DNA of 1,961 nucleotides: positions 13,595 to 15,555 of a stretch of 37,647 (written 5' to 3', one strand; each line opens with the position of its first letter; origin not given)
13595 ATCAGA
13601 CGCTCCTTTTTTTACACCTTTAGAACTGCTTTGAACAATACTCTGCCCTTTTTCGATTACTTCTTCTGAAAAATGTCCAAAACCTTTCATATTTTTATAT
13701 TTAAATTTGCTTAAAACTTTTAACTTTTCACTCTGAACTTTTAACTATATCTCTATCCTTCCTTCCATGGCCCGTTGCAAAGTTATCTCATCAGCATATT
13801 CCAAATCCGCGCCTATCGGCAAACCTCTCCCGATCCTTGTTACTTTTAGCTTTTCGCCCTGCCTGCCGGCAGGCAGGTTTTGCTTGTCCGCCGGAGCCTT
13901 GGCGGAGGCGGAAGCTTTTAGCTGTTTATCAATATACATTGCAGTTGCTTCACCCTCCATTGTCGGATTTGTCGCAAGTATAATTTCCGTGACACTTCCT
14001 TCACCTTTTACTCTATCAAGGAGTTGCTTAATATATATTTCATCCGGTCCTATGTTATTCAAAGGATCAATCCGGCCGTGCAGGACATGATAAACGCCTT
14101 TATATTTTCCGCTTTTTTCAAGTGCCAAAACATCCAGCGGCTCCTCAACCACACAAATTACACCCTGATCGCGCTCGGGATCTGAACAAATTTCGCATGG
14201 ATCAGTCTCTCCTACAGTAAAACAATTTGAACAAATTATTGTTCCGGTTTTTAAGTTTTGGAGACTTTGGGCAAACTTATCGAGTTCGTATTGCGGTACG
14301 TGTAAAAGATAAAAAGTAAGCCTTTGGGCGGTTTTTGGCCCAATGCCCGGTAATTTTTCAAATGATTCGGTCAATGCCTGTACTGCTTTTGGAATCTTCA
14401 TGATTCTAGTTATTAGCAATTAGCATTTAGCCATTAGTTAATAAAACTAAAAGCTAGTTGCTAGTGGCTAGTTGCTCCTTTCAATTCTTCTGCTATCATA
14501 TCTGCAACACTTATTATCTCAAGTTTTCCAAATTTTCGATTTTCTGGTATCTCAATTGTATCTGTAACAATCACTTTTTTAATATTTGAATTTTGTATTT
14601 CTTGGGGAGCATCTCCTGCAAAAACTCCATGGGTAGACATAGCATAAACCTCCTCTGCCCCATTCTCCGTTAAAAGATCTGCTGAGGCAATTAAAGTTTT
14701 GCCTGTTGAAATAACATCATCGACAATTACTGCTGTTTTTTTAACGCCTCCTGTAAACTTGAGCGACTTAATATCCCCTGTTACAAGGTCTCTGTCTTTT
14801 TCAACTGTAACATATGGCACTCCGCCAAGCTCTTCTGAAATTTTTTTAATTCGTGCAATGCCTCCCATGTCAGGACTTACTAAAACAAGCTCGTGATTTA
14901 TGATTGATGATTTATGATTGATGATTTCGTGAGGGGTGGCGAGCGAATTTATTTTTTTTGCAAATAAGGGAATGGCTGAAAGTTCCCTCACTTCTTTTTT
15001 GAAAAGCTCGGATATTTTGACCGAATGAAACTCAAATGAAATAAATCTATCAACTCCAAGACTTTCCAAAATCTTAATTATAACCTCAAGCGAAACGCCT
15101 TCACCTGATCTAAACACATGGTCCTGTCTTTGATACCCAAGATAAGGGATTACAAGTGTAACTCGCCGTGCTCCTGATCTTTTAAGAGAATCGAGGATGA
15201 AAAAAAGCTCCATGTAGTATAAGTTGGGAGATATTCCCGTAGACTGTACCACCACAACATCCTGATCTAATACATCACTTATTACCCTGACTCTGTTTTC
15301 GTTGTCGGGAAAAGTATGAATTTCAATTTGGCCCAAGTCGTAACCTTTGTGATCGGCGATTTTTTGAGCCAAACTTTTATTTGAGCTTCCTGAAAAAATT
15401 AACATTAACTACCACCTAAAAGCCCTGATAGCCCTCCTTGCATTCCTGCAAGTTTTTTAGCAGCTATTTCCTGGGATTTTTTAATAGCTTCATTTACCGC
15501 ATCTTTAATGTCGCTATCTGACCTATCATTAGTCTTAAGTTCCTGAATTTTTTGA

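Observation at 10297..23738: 35-nt modules of about five tandem heptamers placed directly upstream of start codons and flanking small selfish genes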

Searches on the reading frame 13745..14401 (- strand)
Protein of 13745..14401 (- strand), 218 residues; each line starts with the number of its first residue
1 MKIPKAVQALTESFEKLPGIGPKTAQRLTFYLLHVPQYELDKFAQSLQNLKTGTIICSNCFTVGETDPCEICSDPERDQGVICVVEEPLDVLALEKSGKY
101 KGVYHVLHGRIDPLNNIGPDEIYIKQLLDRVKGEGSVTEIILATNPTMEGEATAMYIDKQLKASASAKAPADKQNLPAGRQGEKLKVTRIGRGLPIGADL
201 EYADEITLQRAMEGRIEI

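Call 30: find_related_loci(query=window:13745-14401:-, collection=metagenome_contigs, flank=10000)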
Query window:13745-14401:- (218 aa) in metagenome_contigs; peptide patterns used: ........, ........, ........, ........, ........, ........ (x = any residue, [..] = any of these).
600 stretches matched a pattern (row limit reached: there are more); 586 encode a relative of the query (tblastn E <= 1e-3); the best 80 are kept; 80 distinct loci.
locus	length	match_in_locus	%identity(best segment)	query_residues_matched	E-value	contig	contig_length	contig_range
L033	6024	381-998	75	1-218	3e-109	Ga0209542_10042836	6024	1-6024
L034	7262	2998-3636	72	1-215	5e-104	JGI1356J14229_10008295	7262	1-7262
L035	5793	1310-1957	71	1-217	6e-103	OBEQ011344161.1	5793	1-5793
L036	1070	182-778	71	1-217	1e-109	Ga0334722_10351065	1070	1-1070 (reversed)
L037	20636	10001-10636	68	1-215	1e-99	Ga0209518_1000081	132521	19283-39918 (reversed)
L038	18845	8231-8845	67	1-217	1e-99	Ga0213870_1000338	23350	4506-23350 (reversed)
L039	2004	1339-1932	67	1-215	1e-98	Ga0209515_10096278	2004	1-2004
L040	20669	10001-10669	59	1-217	7e-93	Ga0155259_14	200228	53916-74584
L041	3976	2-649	65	12-218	1e-92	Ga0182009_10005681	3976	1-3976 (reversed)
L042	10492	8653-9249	64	3-217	4e-90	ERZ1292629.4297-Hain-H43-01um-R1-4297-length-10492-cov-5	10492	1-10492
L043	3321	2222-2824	60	1-218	4e-88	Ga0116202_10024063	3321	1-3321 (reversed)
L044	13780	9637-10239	59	1-217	3e-86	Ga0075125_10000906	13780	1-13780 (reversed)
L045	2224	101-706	60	1-218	3e-89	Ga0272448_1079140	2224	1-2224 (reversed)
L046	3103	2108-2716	61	1-218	6e-87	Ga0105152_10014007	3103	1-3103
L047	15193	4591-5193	60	3-215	3e-85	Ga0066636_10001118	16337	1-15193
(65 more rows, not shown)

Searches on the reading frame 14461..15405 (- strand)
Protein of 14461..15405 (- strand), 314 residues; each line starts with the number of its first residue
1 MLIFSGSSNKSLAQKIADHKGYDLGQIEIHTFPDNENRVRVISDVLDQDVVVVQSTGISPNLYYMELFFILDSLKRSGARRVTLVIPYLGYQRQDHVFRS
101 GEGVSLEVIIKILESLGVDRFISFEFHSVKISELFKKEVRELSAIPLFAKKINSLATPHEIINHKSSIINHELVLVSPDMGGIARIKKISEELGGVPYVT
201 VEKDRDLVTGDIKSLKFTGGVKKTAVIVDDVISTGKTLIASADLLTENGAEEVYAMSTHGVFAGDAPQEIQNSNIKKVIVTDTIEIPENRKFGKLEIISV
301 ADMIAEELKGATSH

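Call 9: find_encoding_contigs(protein=window:14461-15405:-, flank=10000, max_places=10)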
Protein window:14461-15405:- (314 aa): 11 contigs read that carry it; 9 places shown.
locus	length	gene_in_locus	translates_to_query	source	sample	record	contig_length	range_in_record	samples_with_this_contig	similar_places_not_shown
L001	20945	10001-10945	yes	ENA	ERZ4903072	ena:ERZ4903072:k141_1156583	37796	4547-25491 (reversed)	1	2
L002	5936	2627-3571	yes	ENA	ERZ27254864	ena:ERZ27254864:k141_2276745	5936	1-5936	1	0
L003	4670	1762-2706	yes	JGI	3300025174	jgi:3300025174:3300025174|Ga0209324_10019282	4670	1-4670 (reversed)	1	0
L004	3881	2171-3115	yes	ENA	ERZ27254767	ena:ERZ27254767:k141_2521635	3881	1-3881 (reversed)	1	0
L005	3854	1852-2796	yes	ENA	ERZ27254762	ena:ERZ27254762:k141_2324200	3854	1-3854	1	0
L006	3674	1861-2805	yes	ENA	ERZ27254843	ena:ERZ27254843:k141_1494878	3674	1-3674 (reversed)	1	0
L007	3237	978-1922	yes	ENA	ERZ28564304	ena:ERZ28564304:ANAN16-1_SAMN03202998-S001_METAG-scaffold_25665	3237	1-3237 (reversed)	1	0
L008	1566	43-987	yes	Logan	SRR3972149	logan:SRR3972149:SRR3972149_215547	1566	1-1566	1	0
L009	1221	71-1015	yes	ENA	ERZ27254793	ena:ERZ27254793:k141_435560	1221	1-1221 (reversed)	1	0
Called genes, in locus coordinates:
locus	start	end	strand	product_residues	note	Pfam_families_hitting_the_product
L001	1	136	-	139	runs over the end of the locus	-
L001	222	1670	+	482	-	PF00479:G6PD_N, PF02781:G6PD_C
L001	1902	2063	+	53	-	-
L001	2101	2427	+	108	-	PF01588:tRNA_bind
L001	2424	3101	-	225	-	PF01966:HD (weak)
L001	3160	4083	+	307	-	PF01488:Shikimate_DH (faint), PF03446:NAD_binding_2, PF03807:F420_oxidored (weak), PF00393:6PGD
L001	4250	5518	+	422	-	PF00587:tRNA-synt_2b, PF03129:HGTP_anticodon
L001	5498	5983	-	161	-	-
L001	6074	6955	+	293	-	-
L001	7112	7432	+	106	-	PF11969:DcpS_C, PF01230:HIT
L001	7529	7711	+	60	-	PF01165:Ribosomal_S21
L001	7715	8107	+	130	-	PF02130:YbeY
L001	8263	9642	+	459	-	-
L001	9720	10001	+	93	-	PF02575:YbaB_DNA_bd (weak)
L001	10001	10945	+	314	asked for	PF13793:Pribosyltran_N, PF00156:Pribosyltran, PF14572:Pribosyl_synth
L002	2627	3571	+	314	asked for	PF13793:Pribosyltran_N, PF00156:Pribosyltran, PF14572:Pribosyl_synth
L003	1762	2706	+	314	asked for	PF13793:Pribosyltran_N, PF00156:Pribosyltran, PF14572:Pribosyl_synth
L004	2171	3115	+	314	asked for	PF13793:Pribosyltran_N, PF00156:Pribosyltran, PF14572:Pribosyl_synth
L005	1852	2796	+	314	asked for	PF13793:Pribosyltran_N, PF00156:Pribosyltran, PF14572:Pribosyl_synth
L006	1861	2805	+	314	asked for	PF13793:Pribosyltran_N, PF00156:Pribosyltran, PF14572:Pribosyl_synth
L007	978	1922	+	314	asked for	PF13793:Pribosyltran_N, PF00156:Pribosyltran, PF14572:Pribosyl_synth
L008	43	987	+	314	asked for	PF13793:Pribosyltran_N, PF00156:Pribosyltran, PF14572:Pribosyl_synth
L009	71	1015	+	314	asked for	PF13793:Pribosyltran_N, PF00156:Pribosyltran, PF14572:Pribosyl_synth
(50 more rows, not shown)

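Call 10: find_related_loci(query=window:14461-15405:-, collection=genome_contigs, flank=10000)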
Query window:14461-15405:- (314 aa) in genome_contigs; peptide patterns used: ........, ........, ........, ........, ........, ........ (x = any residue, [..] = any of these).
121 stretches matched a pattern; 17 encode a relative of the query (tblastn E <= 1e-3); 17 distinct loci.
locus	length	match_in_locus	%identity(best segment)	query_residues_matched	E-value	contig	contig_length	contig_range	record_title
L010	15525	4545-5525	71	1-308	3e-152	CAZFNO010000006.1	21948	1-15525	MAG TPA_asm: uncultured Gammaproteobacteria bacterium isolate binchicken_co134_351 genome assembly, contig: NODE_4965_le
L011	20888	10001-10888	63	1-309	4e-125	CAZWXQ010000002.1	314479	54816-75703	MAG TPA_asm: uncultured Gammaproteobacteria bacterium isolate SRP292972_co3_100 genome assembly, contig: NODE_42_length_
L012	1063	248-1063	58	1-282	6e-115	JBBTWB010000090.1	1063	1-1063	MAG: Patescibacteria group bacterium isolate H43-bin061_1 H43_bin061_1_000000000090, whole genome shotgun sequence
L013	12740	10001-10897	38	3-309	2e-57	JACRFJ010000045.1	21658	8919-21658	MAG: Candidatus Kaiserbacteria bacterium isolate NC_groundwater_1722_Pr3_B-0.1um_52_27 SR-2_scaffold_141_3741152, whole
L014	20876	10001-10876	34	3-308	9e-57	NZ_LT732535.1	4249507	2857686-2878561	Sediminibacillus massiliensis isolate Aquibacillus massiliensis, whole genome shotgun sequence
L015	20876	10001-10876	34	3-308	1e-55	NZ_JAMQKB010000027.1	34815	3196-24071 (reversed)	Terrihalobacillus insolitus strain 3ASR75-11 NODE_27_length_34815_cov_68.184704, whole genome shotgun sequence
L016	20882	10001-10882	36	3-309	2e-48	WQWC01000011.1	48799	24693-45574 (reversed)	MAG: Oscillospiraceae bacterium isolate Emb289P1bin61 Ga0123355_10000595, whole genome shotgun sequence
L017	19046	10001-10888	32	1-308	7e-48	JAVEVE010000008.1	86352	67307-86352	MAG: Pseudobdellovibrionaceae bacterium isolate BF4_112 NODE_734_length_86352_cov_41.166008_Biofilm4, whole genome shotg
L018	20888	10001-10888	32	1-308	1e-47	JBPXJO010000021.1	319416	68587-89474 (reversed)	MAG: Alphaproteobacteria bacterium isolate mt_P7 k141_282283, whole genome shotgun sequence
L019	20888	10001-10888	32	1-308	1e-46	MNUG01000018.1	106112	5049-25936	MAG: Alphaproteobacteria bacterium CG1_02_46_17 cg1_0.2_scaffold_75_c, whole genome shotgun sequence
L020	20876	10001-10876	35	3-308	2e-56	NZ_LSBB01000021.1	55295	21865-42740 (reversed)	Bacillus atrophaeus strain NRRL NRS 213 Bacillus_atrophaeus_NRS_213_contig_7, whole genome shotgun sequence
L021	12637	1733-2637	30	3-314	2e-43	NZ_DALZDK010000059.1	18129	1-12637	MAG: Niallia sp. isolate CTOTU46962 NODE_206_length_18129_cov_3.596769, whole genome shotgun sequence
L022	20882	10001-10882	33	3-309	9e-53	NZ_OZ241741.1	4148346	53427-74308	MAG: Terriglobus sp. isolate a100d2b8-fa77-4658-bb77-0992f3245e5f chromosome 1, complete sequence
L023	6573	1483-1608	56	213-257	5e-8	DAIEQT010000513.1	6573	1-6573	MAG TPA_asm: Ignavibacteria bacterium isolate clean1192 k141_3202482, whole genome shotgun sequence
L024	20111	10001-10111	54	221-257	4e-7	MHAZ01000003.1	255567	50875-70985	MAG: Stygiobacter sp. RIFOXYC2_FULL_38_25 rifoxyc2_full_scaffold_15, whole genome shotgun sequence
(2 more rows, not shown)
